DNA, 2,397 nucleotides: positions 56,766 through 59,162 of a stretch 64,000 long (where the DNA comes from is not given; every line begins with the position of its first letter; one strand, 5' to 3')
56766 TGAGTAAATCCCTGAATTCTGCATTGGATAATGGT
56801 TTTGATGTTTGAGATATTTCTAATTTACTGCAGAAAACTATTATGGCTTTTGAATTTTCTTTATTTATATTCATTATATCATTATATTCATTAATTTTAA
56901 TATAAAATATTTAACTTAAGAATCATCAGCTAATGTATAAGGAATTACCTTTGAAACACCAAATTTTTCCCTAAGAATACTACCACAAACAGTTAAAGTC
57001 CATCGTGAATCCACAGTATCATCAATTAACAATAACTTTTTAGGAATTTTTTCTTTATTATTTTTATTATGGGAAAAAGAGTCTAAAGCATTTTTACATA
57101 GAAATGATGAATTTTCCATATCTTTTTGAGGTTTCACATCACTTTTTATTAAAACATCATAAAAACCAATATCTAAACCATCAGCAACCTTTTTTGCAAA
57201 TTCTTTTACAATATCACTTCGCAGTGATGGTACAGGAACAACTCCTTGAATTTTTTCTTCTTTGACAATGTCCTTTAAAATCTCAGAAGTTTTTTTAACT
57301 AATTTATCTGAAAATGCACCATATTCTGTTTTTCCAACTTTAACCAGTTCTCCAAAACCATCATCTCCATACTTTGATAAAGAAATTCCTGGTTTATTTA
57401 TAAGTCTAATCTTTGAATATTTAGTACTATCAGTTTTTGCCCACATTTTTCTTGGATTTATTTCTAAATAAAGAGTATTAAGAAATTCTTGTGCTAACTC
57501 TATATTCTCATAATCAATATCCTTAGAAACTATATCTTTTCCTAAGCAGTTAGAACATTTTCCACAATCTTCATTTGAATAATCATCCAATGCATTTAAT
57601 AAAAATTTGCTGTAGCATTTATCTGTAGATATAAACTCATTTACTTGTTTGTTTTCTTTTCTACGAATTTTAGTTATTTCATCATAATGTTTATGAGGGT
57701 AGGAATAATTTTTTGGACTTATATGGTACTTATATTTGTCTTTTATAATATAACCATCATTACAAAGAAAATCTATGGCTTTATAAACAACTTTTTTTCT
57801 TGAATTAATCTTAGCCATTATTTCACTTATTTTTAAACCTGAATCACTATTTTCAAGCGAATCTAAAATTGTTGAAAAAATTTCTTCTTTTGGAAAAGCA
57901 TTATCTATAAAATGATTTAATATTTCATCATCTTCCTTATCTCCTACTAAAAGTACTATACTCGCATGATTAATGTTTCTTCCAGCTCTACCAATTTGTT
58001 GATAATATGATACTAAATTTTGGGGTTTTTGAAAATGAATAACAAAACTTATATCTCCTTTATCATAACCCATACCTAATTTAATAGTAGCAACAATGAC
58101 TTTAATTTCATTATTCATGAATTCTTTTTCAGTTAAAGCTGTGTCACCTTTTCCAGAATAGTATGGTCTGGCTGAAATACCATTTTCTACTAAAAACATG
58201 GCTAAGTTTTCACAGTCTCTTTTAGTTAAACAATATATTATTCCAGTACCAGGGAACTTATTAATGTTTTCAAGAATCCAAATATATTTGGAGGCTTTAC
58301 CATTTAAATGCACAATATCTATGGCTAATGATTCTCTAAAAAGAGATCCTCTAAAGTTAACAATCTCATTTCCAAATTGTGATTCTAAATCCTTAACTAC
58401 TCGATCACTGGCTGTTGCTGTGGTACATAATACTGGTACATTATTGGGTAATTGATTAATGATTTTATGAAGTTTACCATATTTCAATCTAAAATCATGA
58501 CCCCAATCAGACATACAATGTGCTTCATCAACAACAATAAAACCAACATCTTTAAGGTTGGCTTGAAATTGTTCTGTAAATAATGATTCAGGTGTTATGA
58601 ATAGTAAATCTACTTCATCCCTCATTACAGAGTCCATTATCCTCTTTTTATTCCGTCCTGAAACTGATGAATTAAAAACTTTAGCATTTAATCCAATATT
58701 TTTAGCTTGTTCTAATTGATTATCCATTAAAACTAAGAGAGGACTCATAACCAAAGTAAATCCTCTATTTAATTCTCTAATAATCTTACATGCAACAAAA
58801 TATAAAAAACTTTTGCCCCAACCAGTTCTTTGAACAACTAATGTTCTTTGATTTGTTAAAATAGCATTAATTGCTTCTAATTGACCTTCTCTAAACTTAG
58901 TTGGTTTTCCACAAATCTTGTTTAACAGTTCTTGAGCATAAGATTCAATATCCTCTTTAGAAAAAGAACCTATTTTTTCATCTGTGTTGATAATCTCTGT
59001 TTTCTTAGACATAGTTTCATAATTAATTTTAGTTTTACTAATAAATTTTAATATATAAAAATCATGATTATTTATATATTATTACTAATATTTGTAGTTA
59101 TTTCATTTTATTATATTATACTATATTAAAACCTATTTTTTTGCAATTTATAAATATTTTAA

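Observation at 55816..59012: RecQ-helicase::ComFC-like PRTase fusion plus DprA-like protein: an archaeal PsyrTA/RqlHI-type two-gene module (or a competence-like DNA-processing triad packed into two genes)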

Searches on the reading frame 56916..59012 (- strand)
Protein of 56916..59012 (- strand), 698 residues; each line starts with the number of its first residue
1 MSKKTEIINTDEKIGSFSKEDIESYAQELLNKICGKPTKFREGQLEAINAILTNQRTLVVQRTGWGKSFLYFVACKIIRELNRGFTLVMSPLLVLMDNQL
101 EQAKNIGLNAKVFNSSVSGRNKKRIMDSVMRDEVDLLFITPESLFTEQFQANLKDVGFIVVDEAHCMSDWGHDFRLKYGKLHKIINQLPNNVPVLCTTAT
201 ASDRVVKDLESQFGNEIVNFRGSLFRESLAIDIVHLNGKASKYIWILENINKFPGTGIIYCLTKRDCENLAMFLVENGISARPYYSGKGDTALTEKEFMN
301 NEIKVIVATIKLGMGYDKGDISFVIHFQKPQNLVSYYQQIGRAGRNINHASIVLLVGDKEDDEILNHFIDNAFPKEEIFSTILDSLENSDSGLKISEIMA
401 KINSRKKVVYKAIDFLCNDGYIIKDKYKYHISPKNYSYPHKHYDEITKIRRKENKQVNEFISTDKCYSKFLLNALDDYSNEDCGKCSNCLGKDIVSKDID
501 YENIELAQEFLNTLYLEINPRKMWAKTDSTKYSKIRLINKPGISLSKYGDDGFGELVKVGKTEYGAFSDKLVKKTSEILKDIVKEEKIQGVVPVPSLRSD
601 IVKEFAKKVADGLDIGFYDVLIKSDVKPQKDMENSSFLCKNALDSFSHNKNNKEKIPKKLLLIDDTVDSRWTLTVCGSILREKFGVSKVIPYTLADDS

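Call 3: search_protein_families(library=pfam, proteins=[window:56916-59012:-], max_evalue=0.1)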
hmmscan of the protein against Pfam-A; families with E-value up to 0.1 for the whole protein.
window:56916-59012:- (698 aa): 8 families
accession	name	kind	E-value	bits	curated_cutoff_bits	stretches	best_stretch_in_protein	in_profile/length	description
PF00270.35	DEAD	-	1.4e-27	96.9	26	1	42-208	2-166/167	DEAD/DEAH box helicase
PF00271.37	Helicase_C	-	2.5e-15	57.1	23.5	1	247-346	7-109/110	Helicase conserved C-terminal domain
PF04851.21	ResIII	-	1.3e-11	45.1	22.5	1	39-200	3-161/164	Type III restriction enzyme, res subunit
PF16124.10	RecQ_Zn_bind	-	2.1e-05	25.6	25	1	445-490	19-66/66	RecQ zinc-binding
PF14947.12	HTH_45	-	0.00037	20.9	25.5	1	376-434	5-61/77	Winged helix-turn-helix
PF18766.7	SWI2_SNF2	-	0.0019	18.4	26.7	1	54-219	18-173/221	SWI2/SNF2 ATPase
PF08784.17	RPA_C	-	0.0033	18.5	22.6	1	381-422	59-99/106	Replication protein A C terminal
PF00156.33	Pribosyltran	-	0.0063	16.3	26.3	1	605-696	43-125/158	Phosphoribosyl transferase domain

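Call 4: search_protein_families(library=padloc, proteins=[window:56916-59012:-], max_evalue=0.01)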
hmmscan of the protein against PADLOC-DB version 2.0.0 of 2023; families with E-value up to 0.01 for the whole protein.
window:56916-59012:- (698 aa): 33 families (the best 25 are shown)
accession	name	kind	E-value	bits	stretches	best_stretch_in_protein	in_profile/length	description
PDLC03928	PsyrT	-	5e-226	750.2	1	24-696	6-683/689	-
PDLC02864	DpdF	-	1.3e-84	283.1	1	23-377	7-358/610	DpdF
PDLC02861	DpdF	-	7.6e-83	276.8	2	22-372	12-358/611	DpdF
PDLC02870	DpdF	-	5.6e-80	267.3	1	38-490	12-467/534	DpdF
PDLC02865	DpdF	-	1.4e-43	146.8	1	38-495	758-1216/1499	DpdF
PDLC02859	DpdF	-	6.7e-38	128.4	1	39-353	100-422/545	DpdF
PDLC02855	DpdF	-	5.6e-36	122.1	1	42-348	142-471/825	DpdF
PDLC01089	C3a193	-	2.1e-35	120.4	1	58-353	271-588/983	poss. alt. Cas3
PDLC02868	DpdF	-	1.9e-30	103.4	2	27-250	327-556/1078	DpdF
PDLC02872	DpdF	-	1.5e-28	97.8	1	34-365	152-513/859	DpdF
PDLC02867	DpdF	-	7.6e-24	82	1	109-361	215-482/855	DpdF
PDLC02863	DpdF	-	2.5e-22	77.4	1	228-386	25-183/488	DpdF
PDLC02503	BrxHI|BrxHII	-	2.3e-21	73.8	1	39-359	24-355/698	BrxHI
PDLC02857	DpdF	-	6.6e-21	72.1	1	29-363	167-544/911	DpdF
PDLC02858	DpdF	-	6.5e-17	59.3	1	39-356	151-474/504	DpdF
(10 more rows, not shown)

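Call 5: search_protein_families(library=ncbifam, proteins=[window:56916-59012:-], max_evalue=0.01)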
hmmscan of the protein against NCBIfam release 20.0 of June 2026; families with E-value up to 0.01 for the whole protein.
window:56916-59012:- (698 aa): 36 families (the best 25 are shown)
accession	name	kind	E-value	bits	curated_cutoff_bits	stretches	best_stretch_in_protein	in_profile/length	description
TIGR01389.1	recQ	equivalog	3.5e-88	296.5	640.2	2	27-377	2-348/591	DNA helicase RecQ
TIGR00614.1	recQ_fam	subfamily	1.5e-77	261.4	219.8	1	38-367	10-340/470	RecQ family ATP-dependent DNA helicase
NF008279.0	PRK11057.1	equivalog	2.2e-69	234.5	1015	1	21-366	8-349/608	ATP-dependent DNA helicase RecQ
NF041063.1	DpdF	equivalog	2.8e-44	151.9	550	1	30-364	131-489/813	protein DpdF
NF008744.0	PRK11776.1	equivalog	1.8e-15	56.4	524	1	44-372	31-360/460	ATP-dependent RNA helicase DbpA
NF053631.1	RNA_helic_CshA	equivalog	2.9e-15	56.1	646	1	44-364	26-349/434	degradosome RNA helicase CshA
TIGR04121.1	DEXH_lig_assoc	equivalog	3.9e-14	51.3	850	2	41-188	15-175/804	ligase-associated DNA damage response DEXH box helicase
NF007882.0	PRK10590.1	equivalog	2e-13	50.1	743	1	129-395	121-384/456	ATP-dependent RNA helicase RhlE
NF008394.0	PRK11192.1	equivalog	2.3e-13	49.8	507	1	36-406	25-396/441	ATP-dependent RNA helicase SrmB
NF053711.1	RNA_heli_RhlE1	exception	2.7e-13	49.5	750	1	44-362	28-354/434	RNA helicase RhlE1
NF010338.0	PRK13767.1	equivalog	2.7e-12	45.7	849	2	294-362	333-401/877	ATP-dependent helicase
TIGR03817.1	DECH_helic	hypoth_equivalog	1.3e-10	40.3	874.1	2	294-384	321-410/742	helicase/secretion neighborhood putative DEAH-box helicase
NF004072.0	PRK05580.2-4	equivalog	1.5e-10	40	1030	1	40-210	122-288/648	primosomal protein N'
NF002340.1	PRK01297.1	equivalog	1.5e-09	37.2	564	1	123-357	117-354/372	ATP-dependent RNA helicase RhlB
NF053710.1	RNA_heli_RhlE2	exception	2.7e-09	36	925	1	259-361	254-358/635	RNA helicase RhlE2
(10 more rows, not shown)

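Call 10: find_homologous_proteins(query=window:56916-59012:-, max_evalue=1e-20)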
Query window:56916-59012:- (698 aa): 8000 proteins with E <= 1e-20 among 8000 candidates; the best 120 are listed.
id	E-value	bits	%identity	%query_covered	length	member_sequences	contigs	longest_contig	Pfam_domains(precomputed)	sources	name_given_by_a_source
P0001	0.0e+0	1573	100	100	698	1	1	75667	PF00270.36,PF00271.38,PF04851.22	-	-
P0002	1.6e-228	779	53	98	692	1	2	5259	PF00270.36,PF00271.38,PF04851.22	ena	-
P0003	3.1e-227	774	55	96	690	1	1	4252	PF00270.36,PF00271.38,PF04851.22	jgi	-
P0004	3.3e-227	774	53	98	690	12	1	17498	PF00270.36,PF00271.38,PF04851.22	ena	-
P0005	3.4e-227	774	53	97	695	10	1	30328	PF00270.36,PF16124.11,PF00271.38,PF04851.22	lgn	-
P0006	4.8e-227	774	52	97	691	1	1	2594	PF00270.36,PF00271.38,PF04851.22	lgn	-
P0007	4.4e-226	771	53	98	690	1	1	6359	PF00270.36,PF00271.38,PF04851.22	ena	-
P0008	4.2e-225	767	53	97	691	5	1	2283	PF00270.36,PF00271.38,PF04851.22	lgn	-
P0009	4.9e-225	767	52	97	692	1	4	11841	PF00270.36,PF16124.11,PF00271.38,PF04851.22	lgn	-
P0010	7.4e-225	767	53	97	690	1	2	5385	PF00270.36,PF00271.38,PF04851.22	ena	-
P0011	7.9e-225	766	53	97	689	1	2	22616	PF00270.36,PF00271.38,PF04851.22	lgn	-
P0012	1.8e-224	765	52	97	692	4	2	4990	PF00270.36,PF00271.38,PF04851.22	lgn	-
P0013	1.8e-224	765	52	97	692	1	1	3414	PF00270.36,PF00271.38,PF04851.22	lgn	-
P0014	9.0e-224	763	52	97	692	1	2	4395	PF00270.36,PF00271.38,PF04851.22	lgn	-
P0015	9.9e-224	763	53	98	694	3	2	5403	PF00270.36,PF00271.38,PF04851.22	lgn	-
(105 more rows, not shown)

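Call 17: find_related_loci(query=window:56916-59012:-, collection=genome_contigs, flank=10000)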
Query window:56916-59012:- (698 aa) in genome_contigs; peptide patterns used: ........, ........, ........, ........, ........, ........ (x = any residue, [..] = any of these).
70 stretches matched a pattern; 6 encode a relative of the query (tblastn E <= 1e-3); 6 distinct loci.
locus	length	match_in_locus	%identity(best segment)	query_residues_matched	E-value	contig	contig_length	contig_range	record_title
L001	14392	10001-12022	38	21-694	7e-150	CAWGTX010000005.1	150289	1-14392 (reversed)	MAG: uncultured bacterium isolate MFD09779.bin.1.245 genome assembly, contig: contig_61223, whole genome shotgun sequenc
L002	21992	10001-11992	37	40-695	4e-135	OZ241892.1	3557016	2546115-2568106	MAG: Longimicrobiales bacterium isolate 965cf16a-5773-499c-9876-59df87241a83 genome assembly, chromosome: 1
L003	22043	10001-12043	36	23-695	2e-128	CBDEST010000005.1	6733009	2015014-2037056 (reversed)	MAG: Bryobacterales bacterium isolate 43e8cf1b-7c08-4a57-bc5e-d388cc7a59f2 genome assembly, contig: contig_5, whole geno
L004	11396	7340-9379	39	19-695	3e-155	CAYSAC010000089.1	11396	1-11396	MAG TPA_asm: uncultured Acidimicrobiaceae bacterium isolate SRP136066_co1_115 genome assembly, contig: NODE_7262_length_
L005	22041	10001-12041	36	26-691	4e-130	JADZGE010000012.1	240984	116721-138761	MAG: Burkholderiales bacterium isolate SJ92 c_000000166165, whole genome shotgun sequence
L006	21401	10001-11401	28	16-489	4e-48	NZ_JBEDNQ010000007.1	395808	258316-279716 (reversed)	Pseudonocardia nematodicida strain JCM 31783 NODE_7_length_395808_cov_104.867062, whole genome shotgun sequence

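Call 18: find_encoding_contigs(protein=P0001, flank=10000, max_places=4)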
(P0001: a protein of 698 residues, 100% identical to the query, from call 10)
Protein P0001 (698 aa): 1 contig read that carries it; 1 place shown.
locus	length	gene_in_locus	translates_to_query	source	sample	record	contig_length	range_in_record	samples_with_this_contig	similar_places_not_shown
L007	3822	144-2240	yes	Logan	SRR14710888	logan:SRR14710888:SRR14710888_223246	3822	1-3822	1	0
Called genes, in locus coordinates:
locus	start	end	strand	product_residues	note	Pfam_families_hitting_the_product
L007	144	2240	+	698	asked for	PF00270:DEAD, PF04851:ResIII, PF00271:Helicase_C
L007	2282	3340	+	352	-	PF02481:DNA_processg_A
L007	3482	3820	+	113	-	?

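Call 23: find_encoding_contigs(protein=P0003, flank=10000, max_places=3)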
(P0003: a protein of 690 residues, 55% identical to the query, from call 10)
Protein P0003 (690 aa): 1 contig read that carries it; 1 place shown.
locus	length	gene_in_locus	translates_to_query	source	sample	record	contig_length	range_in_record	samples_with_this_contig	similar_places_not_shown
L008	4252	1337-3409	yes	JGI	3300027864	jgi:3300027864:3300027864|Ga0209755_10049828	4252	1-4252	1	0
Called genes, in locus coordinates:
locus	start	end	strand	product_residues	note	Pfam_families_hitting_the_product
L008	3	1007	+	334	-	?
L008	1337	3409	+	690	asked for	PF00270:DEAD, PF04851:ResIII, PF00271:Helicase_C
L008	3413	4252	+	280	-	?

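Call 24: find_encoding_contigs(protein=P0005, flank=10000, max_places=3)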
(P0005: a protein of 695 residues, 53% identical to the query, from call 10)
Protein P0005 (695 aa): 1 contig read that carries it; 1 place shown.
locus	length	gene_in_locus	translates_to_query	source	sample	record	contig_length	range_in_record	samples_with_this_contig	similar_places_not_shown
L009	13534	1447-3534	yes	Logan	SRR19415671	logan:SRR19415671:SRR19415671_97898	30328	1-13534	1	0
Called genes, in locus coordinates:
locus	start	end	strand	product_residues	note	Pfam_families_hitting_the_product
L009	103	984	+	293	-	PF00126:HTH_1, PF03466:LysR_substrate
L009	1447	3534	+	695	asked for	PF00270:DEAD, PF04851:ResIII, PF00271:Helicase_C, PF16124:RecQ_Zn_bind (faint)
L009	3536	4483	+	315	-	PF02481:DNA_processg_A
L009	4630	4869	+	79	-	-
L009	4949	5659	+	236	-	PF20599:DUF6796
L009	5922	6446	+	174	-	-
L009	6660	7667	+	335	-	PF00356:LacI, PF00532:Peripla_BP_1, PF13377:Peripla_BP_3, PF13407:Peripla_BP_4 (weak)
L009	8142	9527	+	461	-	PF01547:SBP_bac_1, PF13416:SBP_bac_8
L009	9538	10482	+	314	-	PF00528:BPD_transp_1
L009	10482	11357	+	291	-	PF00528:BPD_transp_1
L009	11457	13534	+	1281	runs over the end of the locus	PF07523:Big_3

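Call 35: search_solved_structures(query=window:56916-59012:-, max_evalue=0.001)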
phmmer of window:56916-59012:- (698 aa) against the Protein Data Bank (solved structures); distinct sequences matched with E-value up to 0.001: 123 (the best 60 are shown).
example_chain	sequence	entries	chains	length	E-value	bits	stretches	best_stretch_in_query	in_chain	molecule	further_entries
1oyw_A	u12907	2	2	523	6.9e-53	183.3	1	21-354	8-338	ATP-dependent DNA helicase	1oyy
4tmu_A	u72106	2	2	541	1.3e-51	179.1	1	23-354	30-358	RecQ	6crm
4q47_A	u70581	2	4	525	7.4e-49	170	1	26-347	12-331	DNA helicase RecQ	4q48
9i22_A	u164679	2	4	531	1.2e-48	169.3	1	17-358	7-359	ATP-dependent DNA helicase Q1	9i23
4u7d_A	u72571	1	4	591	1.2e-48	169.3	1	16-358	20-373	ATP-dependent DNA helicase Q1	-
2v1x_A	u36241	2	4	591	1.2e-48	169.3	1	16-358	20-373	ATP-DEPENDENT DNA HELICASE Q1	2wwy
8yrs_A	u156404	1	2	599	1.4e-48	169.1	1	16-358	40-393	ATP-dependent DNA helicase Q1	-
9i16_D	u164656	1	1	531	2.3e-48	168.4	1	15-358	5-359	ATP-dependent DNA helicase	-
7a8r_A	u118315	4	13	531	2.9e-48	168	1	17-358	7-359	ATP-dependent DNA helicase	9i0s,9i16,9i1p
4o3m_A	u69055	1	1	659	1.5e-46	162.3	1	39-349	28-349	Bloom syndrome protein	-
4cgz_A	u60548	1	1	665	1.5e-46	162.3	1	39-349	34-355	BLOOM'S SYNDROME HELICASE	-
7auc_A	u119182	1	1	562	1.6e-46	162.3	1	39-349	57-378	Bloom syndrome protein,Bloom syndrome protein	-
7aud_A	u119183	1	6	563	1.6e-46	162.3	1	39-349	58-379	Bloom syndrome protein,Bloom syndrome protein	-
4cdg_A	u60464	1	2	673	1.6e-46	162.3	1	39-349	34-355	BLOOM SYNDROME PROTEIN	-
5lb3_B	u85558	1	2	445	4.2e-45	157.6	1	28-348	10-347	ATP-dependent DNA helicase Q5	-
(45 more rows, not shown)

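Call 59: find_related_loci(query=window:56916-59012:-, collection=metagenome_contigs, flank=10000)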
Query window:56916-59012:- (698 aa) in metagenome_contigs; peptide patterns used: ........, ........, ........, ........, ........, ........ (x = any residue, [..] = any of these).
100 stretches matched a pattern; 2 encode a relative of the query (tblastn E <= 1e-3); 2 distinct loci.
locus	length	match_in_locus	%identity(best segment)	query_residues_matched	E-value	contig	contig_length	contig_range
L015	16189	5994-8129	35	21-695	2e-122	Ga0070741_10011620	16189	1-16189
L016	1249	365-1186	41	29-291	7e-63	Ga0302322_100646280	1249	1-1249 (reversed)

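Call 60: find_related_loci(query=A2, collection=viral_contigs, flank=6000)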
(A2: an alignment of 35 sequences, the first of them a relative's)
Query A2 (698 aa) in viral_contigs; peptide patterns used: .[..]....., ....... (x = any residue, [..] = any of these).
48 stretches matched a pattern; 8 encode a relative of the query (tblastn E <= 1e-3); 8 distinct loci.
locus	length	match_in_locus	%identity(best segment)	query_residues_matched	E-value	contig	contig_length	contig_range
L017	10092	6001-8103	40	20-696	1e-159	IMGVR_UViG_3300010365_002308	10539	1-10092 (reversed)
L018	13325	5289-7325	39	26-695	9e-139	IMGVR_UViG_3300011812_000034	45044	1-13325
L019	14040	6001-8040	37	26-696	3e-136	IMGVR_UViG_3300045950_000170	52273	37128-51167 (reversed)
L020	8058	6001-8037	37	26-695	2e-132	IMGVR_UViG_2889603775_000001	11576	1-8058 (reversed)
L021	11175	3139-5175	39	26-695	3e-139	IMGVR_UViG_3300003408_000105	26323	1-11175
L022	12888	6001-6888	40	26-314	2e-63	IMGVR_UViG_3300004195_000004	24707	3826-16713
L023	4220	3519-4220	44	26-254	2e-57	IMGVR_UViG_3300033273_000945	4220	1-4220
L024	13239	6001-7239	31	40-360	6e-20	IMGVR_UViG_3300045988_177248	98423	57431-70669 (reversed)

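Call 65: search_protein_families(library=pfam, proteins=[L017:38-985:+, L017:1932-3236:+, L017:3233-4807:+, L017:5142-5783:+, L017:8126-9346:+, L017:9349-9603:+, L008:3-1007:+], max_evalue=0.001)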
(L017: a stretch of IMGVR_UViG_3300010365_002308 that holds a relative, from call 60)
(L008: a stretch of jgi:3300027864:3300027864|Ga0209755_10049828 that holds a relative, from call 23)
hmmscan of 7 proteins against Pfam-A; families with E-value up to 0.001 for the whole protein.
L017:38-985:+ (315 aa): 1 family
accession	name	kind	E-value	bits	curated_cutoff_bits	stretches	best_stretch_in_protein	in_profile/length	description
PF13481.12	AAA_25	-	2e-29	103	27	1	2-149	37-194/195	AAA domain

L017:1932-3236:+ (434 aa): 3 families
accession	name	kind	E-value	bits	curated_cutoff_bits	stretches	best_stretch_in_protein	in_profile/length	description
PF00239.26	Resolvase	-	2.5e-31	109.2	23.3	1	20-166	1-143/145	Resolvase, N terminal domain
PF07508.19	Recombinase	-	9.6e-22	77.6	21.1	1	188-293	1-100/102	Recombinase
PF13408.12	Zn_ribbon_recom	-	3.8e-10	40.4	25.3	1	308-359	1-52/58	Recombinase zinc beta ribbon domain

L017:3233-4807:+ (524 aa): 4 families
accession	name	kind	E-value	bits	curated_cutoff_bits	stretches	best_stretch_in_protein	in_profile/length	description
PF00239.26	Resolvase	-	4.2e-32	111.7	23.3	1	28-176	1-144/145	Resolvase, N terminal domain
PF07508.19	Recombinase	-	5.1e-22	78.5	21.1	1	198-306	1-102/102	Recombinase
PF13408.12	Zn_ribbon_recom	-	4.7e-12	46.5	25.3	1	318-376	1-54/58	Recombinase zinc beta ribbon domain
PF00435.27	Spectrin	-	2.9e-05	24.9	29.9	1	386-460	26-97/105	Spectrin repeat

L017:5142-5783:+ (213 aa): 0 families

L017:8126-9346:+ (406 aa): 1 family
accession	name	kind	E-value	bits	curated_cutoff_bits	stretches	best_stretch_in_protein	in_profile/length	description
PF02481.21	DNA_processg_A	-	1.5e-32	113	29.6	1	91-297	2-204/212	DNA recombination-mediator protein A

L017:9349-9603:+ (84 aa): 0 families

L008:3-1007:+ (334 aa): 1 family
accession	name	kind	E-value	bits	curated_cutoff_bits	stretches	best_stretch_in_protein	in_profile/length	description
PF01139.22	RtcB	-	4.2e-56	191.4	27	1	62-331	140-425/426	tRNA-splicing ligase RtcB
